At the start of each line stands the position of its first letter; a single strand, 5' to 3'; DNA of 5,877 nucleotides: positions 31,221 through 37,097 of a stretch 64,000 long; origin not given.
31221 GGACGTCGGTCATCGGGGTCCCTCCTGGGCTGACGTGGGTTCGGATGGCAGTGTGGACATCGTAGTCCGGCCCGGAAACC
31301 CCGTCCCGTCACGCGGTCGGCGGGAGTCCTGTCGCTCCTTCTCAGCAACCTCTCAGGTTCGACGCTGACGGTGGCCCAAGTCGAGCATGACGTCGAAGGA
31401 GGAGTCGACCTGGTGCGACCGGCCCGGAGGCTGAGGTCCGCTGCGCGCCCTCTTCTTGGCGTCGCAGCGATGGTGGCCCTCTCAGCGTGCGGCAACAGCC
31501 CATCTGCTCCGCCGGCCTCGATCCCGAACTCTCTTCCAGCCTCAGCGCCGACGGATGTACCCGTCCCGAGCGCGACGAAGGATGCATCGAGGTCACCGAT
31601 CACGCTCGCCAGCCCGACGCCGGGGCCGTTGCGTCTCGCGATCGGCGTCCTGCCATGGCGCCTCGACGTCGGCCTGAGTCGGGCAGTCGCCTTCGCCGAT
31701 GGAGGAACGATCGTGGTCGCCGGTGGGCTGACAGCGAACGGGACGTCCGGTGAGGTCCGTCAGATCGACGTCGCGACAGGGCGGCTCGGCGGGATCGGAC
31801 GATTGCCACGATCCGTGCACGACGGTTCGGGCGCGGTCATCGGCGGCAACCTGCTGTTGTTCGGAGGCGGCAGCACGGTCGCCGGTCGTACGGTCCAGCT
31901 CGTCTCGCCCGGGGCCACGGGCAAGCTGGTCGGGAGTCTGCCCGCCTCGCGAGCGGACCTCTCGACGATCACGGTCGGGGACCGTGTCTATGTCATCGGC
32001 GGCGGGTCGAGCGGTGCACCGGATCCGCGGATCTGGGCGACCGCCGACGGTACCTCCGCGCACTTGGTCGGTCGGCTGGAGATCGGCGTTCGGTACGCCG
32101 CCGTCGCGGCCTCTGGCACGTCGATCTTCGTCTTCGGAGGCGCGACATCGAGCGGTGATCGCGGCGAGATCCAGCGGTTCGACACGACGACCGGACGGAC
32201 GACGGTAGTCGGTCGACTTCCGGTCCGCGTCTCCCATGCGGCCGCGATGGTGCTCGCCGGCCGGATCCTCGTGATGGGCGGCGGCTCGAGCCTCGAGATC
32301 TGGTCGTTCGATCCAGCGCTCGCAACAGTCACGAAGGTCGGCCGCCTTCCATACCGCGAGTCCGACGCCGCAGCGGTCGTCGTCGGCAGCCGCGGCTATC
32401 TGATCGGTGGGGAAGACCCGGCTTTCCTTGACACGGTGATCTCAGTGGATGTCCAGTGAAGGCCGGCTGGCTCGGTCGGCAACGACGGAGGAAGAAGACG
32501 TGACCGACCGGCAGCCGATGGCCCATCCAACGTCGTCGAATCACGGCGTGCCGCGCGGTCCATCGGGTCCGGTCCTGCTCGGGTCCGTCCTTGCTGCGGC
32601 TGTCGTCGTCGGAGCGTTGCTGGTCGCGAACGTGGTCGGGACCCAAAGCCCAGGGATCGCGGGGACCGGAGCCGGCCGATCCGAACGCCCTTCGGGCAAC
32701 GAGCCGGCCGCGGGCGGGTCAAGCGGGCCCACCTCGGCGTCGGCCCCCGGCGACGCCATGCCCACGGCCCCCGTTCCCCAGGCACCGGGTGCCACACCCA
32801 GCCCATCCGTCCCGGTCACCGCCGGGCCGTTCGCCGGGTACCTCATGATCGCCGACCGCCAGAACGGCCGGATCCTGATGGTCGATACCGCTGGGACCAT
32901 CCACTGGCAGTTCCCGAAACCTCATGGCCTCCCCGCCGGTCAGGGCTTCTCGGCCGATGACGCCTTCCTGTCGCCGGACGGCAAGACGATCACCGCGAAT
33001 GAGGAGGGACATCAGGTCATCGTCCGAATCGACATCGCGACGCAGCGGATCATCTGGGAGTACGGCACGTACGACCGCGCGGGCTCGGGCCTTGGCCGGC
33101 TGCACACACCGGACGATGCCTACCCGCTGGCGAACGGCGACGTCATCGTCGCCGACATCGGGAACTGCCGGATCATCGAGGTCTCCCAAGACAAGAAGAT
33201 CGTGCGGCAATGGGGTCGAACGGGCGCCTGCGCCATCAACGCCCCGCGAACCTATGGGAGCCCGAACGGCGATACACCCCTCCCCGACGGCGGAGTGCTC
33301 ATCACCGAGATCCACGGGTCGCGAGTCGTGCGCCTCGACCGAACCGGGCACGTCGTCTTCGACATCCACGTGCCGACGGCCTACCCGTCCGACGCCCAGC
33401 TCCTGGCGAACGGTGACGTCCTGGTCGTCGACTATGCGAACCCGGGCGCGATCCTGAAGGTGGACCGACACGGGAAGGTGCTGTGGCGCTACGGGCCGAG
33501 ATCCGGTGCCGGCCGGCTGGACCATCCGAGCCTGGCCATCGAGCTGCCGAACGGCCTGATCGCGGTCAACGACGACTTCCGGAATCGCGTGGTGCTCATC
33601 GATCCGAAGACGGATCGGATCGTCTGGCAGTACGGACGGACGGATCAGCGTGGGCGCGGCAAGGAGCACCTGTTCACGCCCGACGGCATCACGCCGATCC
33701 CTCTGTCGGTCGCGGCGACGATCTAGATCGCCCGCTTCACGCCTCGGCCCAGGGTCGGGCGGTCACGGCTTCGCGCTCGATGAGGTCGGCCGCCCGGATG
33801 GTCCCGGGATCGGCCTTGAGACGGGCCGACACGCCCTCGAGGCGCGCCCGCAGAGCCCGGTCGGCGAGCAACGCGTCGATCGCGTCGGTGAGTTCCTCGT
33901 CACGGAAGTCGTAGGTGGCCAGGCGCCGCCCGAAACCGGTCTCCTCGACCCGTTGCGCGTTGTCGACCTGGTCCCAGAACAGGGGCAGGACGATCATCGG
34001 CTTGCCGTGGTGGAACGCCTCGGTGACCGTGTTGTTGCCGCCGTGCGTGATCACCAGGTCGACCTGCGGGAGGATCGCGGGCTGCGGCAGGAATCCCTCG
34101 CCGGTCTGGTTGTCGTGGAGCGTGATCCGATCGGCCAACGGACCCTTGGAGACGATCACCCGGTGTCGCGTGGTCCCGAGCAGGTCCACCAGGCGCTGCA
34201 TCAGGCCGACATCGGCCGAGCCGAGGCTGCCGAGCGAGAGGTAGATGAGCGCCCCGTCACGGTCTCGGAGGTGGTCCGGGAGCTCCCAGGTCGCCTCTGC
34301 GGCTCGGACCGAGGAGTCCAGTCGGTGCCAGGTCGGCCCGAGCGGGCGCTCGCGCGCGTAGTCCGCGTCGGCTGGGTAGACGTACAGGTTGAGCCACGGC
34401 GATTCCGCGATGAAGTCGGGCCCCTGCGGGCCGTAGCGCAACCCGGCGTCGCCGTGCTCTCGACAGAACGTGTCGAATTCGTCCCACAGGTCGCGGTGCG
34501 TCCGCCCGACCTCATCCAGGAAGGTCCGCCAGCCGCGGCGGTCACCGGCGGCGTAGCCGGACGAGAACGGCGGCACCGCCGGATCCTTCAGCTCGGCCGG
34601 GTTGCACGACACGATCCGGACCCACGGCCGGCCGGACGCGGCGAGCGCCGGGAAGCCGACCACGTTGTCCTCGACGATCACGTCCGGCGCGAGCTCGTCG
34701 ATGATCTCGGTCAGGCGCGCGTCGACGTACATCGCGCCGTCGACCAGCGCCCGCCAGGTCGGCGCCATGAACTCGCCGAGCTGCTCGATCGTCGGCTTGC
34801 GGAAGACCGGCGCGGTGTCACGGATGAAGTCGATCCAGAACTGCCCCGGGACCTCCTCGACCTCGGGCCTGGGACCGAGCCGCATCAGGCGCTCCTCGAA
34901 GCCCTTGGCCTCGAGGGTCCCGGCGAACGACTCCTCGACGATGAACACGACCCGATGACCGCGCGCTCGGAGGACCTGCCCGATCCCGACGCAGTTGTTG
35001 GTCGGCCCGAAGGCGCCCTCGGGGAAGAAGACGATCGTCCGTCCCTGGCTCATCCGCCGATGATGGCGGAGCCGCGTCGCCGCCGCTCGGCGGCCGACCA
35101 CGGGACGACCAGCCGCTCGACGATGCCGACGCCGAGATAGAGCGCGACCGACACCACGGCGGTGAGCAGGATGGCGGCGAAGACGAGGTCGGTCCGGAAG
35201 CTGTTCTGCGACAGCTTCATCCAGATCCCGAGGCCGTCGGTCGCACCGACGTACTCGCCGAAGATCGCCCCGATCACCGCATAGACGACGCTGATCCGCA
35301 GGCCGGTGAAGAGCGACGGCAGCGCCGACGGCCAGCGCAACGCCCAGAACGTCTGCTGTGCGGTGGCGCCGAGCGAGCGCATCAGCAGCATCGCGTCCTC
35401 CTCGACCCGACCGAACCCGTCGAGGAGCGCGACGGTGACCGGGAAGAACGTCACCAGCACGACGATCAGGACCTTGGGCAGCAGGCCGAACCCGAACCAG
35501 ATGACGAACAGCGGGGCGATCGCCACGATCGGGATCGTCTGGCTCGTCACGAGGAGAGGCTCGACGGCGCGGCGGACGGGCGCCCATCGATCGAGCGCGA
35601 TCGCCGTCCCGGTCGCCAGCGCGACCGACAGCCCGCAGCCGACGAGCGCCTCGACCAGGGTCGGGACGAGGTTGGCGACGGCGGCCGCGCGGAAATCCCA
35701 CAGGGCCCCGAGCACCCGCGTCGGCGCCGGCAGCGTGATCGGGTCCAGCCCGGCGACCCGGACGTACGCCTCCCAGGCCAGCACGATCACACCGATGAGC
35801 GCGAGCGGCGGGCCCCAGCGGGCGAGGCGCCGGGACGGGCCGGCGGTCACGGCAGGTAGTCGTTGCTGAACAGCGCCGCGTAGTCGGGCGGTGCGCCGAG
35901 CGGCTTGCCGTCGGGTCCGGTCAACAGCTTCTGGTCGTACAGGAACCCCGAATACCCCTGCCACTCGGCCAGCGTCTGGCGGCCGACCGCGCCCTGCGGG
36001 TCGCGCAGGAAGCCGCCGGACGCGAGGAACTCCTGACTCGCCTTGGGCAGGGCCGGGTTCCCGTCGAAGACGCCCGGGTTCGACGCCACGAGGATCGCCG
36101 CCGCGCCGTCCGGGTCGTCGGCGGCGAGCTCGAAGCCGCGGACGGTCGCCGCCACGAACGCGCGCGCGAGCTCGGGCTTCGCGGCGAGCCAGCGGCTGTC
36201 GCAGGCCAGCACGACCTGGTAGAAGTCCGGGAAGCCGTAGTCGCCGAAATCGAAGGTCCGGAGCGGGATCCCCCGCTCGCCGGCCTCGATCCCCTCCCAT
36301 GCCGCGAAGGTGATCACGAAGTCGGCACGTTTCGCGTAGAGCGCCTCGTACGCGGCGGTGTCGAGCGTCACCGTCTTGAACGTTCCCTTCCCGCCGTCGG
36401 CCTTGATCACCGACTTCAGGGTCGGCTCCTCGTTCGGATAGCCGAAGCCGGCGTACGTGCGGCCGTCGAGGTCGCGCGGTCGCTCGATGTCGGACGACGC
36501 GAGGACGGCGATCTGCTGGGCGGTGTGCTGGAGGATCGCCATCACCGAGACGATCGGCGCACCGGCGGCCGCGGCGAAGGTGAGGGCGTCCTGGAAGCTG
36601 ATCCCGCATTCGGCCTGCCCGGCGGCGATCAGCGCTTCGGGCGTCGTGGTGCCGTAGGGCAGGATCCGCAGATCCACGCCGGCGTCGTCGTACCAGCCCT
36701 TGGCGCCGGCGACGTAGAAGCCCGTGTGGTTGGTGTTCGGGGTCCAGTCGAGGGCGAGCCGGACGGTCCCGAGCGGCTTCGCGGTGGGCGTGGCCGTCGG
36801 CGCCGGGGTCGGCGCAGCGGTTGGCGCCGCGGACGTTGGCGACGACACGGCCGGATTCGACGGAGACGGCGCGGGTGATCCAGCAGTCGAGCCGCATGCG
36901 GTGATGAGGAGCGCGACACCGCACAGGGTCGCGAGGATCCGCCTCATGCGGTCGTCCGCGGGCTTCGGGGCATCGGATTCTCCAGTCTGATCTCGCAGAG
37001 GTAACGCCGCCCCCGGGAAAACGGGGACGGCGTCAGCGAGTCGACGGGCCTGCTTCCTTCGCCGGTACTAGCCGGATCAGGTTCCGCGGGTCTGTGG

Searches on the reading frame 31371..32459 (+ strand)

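Call 31: search_protein_families(library=pfam, proteins=[window:31371-32459:+], max_evalue=0.001)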
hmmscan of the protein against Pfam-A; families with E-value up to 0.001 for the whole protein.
window:31371-32459:+ (362 aa): 9 families
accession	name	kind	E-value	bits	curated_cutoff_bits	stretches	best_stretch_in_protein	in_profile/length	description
PF24681.1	Kelch_KLHDC2_KLHL20_DRC7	-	2.8e-15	56.6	50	1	243-361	55-186/221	KLHDC2/KLHL20/DRC7 Kelch-repeats domain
PF13964.12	Kelch_6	-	4.7e-14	52.2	25.3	0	194-215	2-23/50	Kelch motif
PF01344.31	Kelch_1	-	1.4e-10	40.9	20.1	0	194-219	2-27/46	Kelch motif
PF25210.1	Kelch_FKB95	-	9.4e-09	35.7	70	0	243-309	36-102/268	FKB95, Kelch-repeats domain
PF13418.12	Kelch_4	-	1.7e-06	28.3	21.6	0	242-284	5-48/49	Galactose oxidase, central domain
PF07646.21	Kelch_2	-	8.2e-05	22.8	21.3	0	243-274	5-38/48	Kelch motif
PF24996.1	NANM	-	0.00039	19.8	45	0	185-215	301-331/350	N-acetylneuraminate epimerase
PF24981.1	Beta-prop_ATRN-LZTR1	-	0.00043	20.1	50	0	252-350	1-117/289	Attractin/LZTR1 beta-propeller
PF13854.13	Kelch_HCF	-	0.00065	19.5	113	0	186-262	10-89/345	Host cell factor, Kelch-repeats domain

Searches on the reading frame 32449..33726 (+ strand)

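Call 31: search_protein_families(library=pfam, proteins=[window:32449-33726:+], max_evalue=0.001)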
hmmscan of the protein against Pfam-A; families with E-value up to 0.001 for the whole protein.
window:32449-33726:+ (425 aa): 4 families
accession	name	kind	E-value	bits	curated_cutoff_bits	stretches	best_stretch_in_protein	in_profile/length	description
PF13360.13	PQQ_2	-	4.2e-10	40.1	27.6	1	273-407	26-156/233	Outer membrane protein assembly factor BamB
PF14269.12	Arylsulfotran_2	-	3.3e-05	23.8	27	0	316-348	267-298/301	Arylsulfotransferase (ASST)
PF01436.27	NHL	-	0.00018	21.8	20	0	228-242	11-25/28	NHL repeat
PF24684.1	Vgb_lyase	-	0.00035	19.9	50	0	246-345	73-172/290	Virginiamycin B lyase family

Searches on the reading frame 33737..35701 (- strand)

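Call 31: search_protein_families(library=pfam, proteins=[window:33737-35701:-], max_evalue=0.001)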
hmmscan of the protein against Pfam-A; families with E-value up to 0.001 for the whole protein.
window:33737-35701:- (654 aa): 3 families
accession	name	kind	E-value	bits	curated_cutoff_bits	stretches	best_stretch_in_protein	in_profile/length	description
PF00201.24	UDPGT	-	2.9e-15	56.5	19.5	1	536-616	328-410/499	UDP-glucoronosyl and UDP-glucosyl transferase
PF06722.18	EryCIII-like_C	-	5.8e-15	56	31.7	1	504-632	3-133/145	Erythromycin biosynthesis protein CIII-like, C-terminal domain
PF04101.22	Glyco_tran_28_C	-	1.2e-10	42.1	22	1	542-615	67-144/166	Glycosyltransferase family 28 C-terminal domain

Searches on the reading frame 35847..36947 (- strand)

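Call 31: search_protein_families(library=pfam, proteins=[window:35847-36947:-], max_evalue=0.001)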
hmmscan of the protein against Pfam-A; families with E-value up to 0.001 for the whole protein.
window:35847-36947:- (366 aa): 1 family
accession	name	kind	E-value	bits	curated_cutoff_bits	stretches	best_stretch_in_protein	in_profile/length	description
PF09084.16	NMT1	-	7e-59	199.8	20.5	1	71-282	1-216/216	NMT1/THI5 like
